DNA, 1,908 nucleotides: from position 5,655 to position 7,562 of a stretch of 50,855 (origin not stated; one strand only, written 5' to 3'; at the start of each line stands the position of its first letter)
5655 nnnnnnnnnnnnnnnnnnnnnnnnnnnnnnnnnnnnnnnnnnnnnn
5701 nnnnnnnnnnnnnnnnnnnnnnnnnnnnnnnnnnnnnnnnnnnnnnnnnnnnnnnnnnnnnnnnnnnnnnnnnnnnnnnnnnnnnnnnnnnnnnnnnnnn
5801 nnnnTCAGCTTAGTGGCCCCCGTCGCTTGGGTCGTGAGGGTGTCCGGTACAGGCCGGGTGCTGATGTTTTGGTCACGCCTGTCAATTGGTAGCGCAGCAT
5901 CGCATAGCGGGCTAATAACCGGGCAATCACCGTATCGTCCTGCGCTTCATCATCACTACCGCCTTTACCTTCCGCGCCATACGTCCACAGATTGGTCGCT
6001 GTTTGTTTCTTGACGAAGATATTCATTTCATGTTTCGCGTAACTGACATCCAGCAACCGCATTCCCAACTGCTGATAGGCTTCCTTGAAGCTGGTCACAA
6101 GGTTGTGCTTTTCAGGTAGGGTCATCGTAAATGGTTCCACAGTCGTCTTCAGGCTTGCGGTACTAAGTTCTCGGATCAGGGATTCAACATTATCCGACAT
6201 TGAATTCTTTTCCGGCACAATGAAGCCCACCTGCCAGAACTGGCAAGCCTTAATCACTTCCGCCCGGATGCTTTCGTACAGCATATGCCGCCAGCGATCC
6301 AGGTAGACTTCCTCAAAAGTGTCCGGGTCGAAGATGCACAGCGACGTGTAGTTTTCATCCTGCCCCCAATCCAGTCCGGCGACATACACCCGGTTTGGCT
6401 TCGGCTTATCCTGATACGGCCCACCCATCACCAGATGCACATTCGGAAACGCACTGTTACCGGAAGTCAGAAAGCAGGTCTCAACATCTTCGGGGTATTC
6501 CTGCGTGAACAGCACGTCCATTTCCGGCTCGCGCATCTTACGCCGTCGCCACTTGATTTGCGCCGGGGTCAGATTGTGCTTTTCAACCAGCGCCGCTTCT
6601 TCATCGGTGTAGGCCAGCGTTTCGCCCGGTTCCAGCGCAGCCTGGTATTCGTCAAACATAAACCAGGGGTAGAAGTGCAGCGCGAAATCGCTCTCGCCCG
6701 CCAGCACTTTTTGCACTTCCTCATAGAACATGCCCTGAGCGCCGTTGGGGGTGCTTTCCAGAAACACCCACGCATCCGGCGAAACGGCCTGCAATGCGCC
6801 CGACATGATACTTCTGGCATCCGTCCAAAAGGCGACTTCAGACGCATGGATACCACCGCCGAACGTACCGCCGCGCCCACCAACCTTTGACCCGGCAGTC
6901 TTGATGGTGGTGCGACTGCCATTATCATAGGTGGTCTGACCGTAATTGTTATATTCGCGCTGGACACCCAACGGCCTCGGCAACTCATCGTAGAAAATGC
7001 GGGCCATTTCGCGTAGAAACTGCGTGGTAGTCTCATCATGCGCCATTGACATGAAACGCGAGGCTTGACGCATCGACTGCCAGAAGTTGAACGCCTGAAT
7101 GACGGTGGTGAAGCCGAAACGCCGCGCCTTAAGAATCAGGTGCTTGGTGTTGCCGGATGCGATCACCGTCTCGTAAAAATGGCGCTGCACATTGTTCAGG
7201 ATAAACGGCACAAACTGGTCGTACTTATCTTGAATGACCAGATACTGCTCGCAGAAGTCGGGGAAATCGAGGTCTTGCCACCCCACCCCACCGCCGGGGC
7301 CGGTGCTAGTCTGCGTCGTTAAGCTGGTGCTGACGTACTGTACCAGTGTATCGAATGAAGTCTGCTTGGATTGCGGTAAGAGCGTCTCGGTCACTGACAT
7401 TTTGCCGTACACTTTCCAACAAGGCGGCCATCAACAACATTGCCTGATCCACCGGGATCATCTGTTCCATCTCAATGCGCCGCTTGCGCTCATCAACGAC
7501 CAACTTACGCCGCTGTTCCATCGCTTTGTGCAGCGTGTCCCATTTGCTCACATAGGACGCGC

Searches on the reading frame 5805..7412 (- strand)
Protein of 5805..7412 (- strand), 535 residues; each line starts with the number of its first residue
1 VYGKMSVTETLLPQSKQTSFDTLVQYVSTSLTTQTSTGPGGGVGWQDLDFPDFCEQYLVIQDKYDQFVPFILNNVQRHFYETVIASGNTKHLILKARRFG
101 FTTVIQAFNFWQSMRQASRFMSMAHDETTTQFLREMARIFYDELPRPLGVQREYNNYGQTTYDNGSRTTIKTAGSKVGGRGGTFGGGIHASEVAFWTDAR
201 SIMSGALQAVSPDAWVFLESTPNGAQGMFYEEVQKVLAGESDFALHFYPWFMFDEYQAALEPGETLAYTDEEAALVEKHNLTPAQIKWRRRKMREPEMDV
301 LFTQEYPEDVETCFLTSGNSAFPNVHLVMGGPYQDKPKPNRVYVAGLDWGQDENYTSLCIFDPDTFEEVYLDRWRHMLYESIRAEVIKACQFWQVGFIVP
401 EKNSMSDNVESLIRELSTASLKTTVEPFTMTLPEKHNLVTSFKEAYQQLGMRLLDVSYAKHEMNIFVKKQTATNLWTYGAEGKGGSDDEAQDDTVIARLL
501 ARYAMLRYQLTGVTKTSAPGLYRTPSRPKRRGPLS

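Call 21: search_protein_families(library=phrogs, proteins=[window:5805-7412:-], max_evalue=0.001)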
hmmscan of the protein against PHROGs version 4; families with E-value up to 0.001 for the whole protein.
window:5805-7412:- (535 aa): 3 families
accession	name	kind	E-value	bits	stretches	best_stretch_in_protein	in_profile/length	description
phrog_2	-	head and packaging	5.3e-22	79.4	1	62-508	257-595/807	terminase large subunit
phrog_26724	-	unknown function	9.6e-12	45.8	1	59-229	22-190/192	-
phrog_38407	-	unknown function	0.00034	20.7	0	237-322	32-120/370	-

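Call 59: search_dna_similar(query=window:5805-7412:-, collection=phages, mode=protein, max_rows=15)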
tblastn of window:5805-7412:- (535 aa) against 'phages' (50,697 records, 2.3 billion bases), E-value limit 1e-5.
Records with a match: 437; places in all: 437; records where one place covers at least 80% of the query: 1.
Best place of each record, by identity: <60% 437.
By first word of the organism name: Vibrio 135; Stx2a-converting 80; Escherichia 77; Ralstonia 30; Pseudomonas 15; Stx2-converting 12; Klebsiella 11; Burkholderia 8; Shigella 6; Stx 6; and 27 more.
By host as written in the record: - 231; Escherichia coli K514 (EHEC) 7; Vibrio crassostreae 7; Escherichia coli 6; Ralstonia pseudosolanacearum 6; Ralstonia pseudosolanacearum I-31 (MT043) 5; Escherichia coli O157:H7 4; Ralstonia pseudosolanacearum I-15 (MT014) 4; and 120 more.
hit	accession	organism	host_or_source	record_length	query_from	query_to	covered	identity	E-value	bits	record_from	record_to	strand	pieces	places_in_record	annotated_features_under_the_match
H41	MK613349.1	Roseobacter phage CRP-7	Rhodobacteraceae bacterium FZCC0042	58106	49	371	60%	34.3%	1e-31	135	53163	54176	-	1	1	terminase large subunit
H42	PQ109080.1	Thermus phage Riverbug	Thermus thermophilus HB8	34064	84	531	84%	23.9%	3e-7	60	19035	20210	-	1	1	TerL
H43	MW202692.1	Caudoviricetes sp.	Manatee Spring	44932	49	339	54%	34.6%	4e-33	140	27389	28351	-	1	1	terminase large subunit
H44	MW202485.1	Caudoviricetes sp.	Manatee Spring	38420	50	374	61%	29.9%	7e-23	109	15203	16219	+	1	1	terminase large subunit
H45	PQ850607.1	Escherichia phage HelliStehle_Bas95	Escherichia coli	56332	49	348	56%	32.3%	3e-27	122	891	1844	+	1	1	hypothetical protein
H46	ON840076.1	Caudoviricetes sp.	Rattus norvegicus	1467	50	388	63%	28.0%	2e-18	94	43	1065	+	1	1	large terminase protein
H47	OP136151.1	Escherichia phage Pondi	Escherichia coli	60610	49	348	56%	31.2%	3e-25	116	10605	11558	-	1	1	hypothetical protein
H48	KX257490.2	Pseudoalteromonas virus vB_PspP-H6/1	Pseudoalteromonas sp. H6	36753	49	322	51%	34.0%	4e-27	122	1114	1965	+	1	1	putative terminase large subunit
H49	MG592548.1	Vibrio phage 1.182.O._10N.286.46.E1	Vibrio breoganii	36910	49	348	56%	30.6%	2e-28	126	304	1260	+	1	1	terminase large subunit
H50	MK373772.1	Escherichia phage PTXU04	Escherichia coli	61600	49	348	56%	30.6%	7e-24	112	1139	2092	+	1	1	putative terminase large subunit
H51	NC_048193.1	Escherichia phage PTXU04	Escherichia coli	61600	49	348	56%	30.6%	7e-24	112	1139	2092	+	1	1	putative terminase large subunit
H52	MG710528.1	Escherichia phage GER2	Escherichia coli O117:H7 strain 23169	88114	60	416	67%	24.5%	7e-13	78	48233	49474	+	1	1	hypothetical protein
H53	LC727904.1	StxXX-converting phage Stx1_JNE110649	-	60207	60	416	67%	24.2%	2e-13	79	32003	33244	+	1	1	none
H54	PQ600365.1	Escherichia phage phiSTEC801-Stx1a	Escherichia sp.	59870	60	416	67%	24.2%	2e-13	79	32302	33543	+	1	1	terminase large subunit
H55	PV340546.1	Escherichia phage PhiR5_2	Escherichia coli str. K-12 substr. ...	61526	60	416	67%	24.2%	3e-13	79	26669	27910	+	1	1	terminase subunit protein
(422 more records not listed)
